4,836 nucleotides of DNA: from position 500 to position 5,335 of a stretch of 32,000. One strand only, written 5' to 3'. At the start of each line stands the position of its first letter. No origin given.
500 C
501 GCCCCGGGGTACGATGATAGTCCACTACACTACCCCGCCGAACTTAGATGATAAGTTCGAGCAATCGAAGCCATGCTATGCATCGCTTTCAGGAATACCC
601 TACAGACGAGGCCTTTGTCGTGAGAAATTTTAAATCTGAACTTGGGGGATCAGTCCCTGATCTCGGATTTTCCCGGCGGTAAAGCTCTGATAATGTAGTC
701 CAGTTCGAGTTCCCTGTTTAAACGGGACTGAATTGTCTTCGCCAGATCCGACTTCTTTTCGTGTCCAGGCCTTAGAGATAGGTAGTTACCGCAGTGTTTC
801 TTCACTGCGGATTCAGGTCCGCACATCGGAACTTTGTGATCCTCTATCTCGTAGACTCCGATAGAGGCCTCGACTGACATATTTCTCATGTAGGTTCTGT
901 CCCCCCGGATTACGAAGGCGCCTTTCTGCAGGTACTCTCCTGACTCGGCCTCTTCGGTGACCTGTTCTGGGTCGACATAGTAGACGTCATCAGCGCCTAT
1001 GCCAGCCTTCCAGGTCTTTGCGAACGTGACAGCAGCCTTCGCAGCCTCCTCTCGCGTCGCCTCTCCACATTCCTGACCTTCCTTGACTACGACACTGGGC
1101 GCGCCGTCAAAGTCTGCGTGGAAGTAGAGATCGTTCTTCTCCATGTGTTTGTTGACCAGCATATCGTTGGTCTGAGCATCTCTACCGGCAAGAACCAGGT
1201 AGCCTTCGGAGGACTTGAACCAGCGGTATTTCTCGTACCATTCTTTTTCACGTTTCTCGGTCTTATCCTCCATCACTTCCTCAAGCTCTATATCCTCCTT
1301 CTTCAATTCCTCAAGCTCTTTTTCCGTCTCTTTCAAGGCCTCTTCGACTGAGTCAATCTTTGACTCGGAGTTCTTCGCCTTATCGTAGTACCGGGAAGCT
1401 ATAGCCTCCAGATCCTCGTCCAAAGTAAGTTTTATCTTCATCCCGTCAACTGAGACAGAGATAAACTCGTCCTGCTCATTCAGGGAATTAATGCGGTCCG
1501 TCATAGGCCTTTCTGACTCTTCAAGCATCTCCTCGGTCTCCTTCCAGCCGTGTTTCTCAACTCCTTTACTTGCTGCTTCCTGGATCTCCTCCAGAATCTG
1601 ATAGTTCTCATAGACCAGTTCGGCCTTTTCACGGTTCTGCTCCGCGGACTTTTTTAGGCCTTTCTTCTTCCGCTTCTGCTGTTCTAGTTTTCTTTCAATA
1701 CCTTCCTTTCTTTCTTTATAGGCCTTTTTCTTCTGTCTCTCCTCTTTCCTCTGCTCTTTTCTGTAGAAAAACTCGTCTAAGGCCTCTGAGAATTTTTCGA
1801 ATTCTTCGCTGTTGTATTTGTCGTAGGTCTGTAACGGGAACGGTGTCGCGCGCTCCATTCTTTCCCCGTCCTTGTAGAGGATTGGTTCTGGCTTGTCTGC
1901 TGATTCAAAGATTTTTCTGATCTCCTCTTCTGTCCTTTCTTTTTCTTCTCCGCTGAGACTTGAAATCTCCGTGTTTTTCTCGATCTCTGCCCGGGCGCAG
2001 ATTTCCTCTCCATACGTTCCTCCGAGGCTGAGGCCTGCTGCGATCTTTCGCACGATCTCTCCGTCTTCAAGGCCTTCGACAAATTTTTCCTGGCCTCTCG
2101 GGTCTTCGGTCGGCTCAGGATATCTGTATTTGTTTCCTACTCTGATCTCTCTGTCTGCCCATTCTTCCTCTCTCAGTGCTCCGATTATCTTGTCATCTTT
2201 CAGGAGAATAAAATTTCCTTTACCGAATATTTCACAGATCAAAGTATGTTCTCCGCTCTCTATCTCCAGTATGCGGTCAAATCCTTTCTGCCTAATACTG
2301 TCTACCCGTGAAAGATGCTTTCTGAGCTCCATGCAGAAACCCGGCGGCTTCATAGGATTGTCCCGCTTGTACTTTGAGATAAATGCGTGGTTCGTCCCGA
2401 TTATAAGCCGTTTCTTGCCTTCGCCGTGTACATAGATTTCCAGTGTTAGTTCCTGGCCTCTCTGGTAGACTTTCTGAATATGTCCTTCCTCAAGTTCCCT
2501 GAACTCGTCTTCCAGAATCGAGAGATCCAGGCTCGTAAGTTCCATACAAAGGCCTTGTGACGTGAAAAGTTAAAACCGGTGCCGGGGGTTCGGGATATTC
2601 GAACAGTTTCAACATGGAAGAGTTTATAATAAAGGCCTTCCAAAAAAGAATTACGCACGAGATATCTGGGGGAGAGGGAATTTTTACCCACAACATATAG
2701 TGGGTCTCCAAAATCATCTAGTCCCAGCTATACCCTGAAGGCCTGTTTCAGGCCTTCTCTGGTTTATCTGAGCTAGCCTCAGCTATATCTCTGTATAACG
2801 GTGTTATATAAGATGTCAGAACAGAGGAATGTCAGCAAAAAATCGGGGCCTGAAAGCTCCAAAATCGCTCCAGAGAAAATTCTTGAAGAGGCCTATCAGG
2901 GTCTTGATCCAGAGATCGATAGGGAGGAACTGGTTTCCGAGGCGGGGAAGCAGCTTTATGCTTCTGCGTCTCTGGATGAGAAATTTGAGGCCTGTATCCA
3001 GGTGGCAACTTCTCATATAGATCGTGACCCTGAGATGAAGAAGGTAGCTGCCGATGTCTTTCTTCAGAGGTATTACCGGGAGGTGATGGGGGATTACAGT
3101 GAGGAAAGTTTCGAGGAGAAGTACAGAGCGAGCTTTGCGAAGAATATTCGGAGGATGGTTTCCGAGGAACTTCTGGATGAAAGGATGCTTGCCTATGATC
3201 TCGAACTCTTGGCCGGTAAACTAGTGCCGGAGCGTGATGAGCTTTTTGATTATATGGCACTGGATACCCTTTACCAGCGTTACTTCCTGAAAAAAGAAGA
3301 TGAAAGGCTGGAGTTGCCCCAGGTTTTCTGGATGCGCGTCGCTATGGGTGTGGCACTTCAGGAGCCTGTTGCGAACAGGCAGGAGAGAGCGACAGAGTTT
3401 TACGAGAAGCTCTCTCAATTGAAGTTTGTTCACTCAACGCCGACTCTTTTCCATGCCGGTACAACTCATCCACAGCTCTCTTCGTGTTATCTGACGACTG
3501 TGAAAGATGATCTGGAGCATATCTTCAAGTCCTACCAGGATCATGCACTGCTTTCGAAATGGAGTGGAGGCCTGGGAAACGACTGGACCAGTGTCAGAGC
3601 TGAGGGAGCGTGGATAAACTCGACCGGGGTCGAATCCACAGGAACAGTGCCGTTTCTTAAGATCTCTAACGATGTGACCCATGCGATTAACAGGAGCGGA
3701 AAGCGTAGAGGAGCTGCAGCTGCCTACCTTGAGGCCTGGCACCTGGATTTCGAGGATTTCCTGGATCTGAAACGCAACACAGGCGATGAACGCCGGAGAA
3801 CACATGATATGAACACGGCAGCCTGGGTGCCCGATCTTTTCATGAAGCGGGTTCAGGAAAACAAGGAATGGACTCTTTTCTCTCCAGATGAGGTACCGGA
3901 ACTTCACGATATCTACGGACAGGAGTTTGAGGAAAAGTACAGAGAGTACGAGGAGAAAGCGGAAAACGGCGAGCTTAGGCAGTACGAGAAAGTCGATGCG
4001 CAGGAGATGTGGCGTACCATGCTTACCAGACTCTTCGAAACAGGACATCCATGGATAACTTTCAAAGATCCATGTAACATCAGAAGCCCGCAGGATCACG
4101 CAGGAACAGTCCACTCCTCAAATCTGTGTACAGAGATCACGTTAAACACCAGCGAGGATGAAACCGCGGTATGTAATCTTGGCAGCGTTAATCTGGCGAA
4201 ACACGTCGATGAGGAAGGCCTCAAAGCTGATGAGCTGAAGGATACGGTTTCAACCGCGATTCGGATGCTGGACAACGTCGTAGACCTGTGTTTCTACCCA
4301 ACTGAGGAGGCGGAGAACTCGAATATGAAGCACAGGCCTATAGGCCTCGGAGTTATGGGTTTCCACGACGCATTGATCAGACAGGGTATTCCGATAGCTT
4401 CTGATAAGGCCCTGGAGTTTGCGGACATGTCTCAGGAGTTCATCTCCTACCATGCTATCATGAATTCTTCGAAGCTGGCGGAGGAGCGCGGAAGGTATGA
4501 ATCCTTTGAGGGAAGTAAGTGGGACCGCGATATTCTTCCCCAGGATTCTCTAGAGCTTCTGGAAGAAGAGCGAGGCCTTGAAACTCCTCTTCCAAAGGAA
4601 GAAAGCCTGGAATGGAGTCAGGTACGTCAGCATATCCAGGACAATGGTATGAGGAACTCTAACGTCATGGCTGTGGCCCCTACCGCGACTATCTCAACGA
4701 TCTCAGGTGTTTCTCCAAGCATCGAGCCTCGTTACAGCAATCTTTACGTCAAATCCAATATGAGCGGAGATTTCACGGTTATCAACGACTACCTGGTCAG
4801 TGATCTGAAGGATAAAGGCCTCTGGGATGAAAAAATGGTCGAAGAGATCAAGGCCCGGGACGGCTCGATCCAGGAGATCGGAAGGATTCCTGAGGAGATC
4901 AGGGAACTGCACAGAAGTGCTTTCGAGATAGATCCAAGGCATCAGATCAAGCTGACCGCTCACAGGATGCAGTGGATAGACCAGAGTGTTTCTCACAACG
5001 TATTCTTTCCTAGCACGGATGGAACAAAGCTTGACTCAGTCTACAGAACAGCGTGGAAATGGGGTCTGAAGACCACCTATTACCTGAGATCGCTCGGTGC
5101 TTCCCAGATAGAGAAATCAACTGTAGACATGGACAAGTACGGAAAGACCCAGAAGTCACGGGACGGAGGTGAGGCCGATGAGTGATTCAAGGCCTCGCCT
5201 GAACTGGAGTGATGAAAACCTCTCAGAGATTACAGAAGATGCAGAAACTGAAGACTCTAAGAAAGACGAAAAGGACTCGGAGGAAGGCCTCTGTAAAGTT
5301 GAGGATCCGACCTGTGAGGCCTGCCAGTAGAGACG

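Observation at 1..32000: AGGCCT behaves as a highly iterated palindrome across the whole window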

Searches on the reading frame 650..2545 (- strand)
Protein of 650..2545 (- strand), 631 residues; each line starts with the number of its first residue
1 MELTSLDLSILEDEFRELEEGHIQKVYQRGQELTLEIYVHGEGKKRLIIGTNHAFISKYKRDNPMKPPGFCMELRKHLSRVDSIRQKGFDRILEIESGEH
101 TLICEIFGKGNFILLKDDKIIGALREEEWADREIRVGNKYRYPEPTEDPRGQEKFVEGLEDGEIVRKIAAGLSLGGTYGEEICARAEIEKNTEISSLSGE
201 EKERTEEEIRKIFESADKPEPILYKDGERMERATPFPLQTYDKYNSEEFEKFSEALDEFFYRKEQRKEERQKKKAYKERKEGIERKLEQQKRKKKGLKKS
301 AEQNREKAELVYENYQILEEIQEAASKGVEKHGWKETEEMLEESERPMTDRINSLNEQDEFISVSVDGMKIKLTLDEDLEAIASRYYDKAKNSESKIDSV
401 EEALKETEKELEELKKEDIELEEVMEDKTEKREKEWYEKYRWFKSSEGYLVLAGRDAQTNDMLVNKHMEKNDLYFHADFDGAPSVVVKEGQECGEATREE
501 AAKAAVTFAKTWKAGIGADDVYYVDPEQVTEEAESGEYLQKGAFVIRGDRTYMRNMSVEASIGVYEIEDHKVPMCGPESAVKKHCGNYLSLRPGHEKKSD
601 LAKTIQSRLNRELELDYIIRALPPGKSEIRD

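Call 6: search_protein_families(library=pfam, proteins=[window:650-2545:-])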
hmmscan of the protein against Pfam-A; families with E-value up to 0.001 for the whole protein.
window:650-2545:- (631 aa): 2 families
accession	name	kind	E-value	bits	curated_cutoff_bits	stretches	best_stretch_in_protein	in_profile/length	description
PF05833.16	NFACT_N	-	3.1e-59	201.4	31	1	11-428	8-430/456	NFACT N-terminal and middle domains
PF05670.18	NFACT-R_1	-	4.2e-31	108.2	29.8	1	439-548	1-112/112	NFACT protein RNA binding domain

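Call 53: find_encoding_contigs(protein=window:650-2545:-, flank=10000, max_places=1)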
Protein window:650-2545:- (631 aa): 2 contigs read that carry it; 1 place shown.
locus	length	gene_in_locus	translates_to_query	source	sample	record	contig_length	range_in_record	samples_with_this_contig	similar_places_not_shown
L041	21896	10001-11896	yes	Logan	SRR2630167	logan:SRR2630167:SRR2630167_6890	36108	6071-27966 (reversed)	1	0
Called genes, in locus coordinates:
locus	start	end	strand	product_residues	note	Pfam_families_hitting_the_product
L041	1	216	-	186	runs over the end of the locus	PF00561:Abhydrolase_1 (faint), PF06821:Ser_hydrolase, PF12697:Abhydrolase_6 (faint)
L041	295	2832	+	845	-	PF02463:SMC_N, PF13175:AAA_15, PF13476:AAA_23, PF13555:AAA_29 (weak), PF13304:AAA_21 (weak), PF06818:Fez1 (weak), PF06470:SMC_hinge, PF13175:AAA_15 (weak), +1 more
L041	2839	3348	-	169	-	PF00186:DHFR_1 (weak), PF01872:RibD_C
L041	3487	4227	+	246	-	PF02616:SMC_ScpA (weak)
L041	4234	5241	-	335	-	-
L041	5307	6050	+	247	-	PF04079:SMC_ScpB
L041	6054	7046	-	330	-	PF00268:Ribonuc_red_sm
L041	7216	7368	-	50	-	-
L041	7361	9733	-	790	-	PF00317:Ribonuc_red_lgN, PF02867:Ribonuc_red_lgC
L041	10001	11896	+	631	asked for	PF05833:NFACT_N, PF05670:NFACT-R_1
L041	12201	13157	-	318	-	-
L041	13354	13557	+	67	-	-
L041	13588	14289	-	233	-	-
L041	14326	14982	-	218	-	PF01966:HD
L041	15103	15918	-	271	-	PF01712:dNK (faint), PF02223:Thymidylate_kin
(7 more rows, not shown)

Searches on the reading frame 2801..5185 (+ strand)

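Call 6: search_protein_families(library=pfam, proteins=[window:2801-5185:+])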
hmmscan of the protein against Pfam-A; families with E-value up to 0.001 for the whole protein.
window:2801-5185:+ (794 aa): 2 families
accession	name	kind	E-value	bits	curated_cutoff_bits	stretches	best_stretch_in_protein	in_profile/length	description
PF02867.20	Ribonuc_red_lgC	-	3.1e-191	637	23.9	1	227-762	1-523/523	Ribonucleotide reductase, barrel domain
PF00317.26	Ribonuc_red_lgN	-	2.5e-25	88.7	28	1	148-223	2-76/77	Ribonucleotide reductase, all-alpha domain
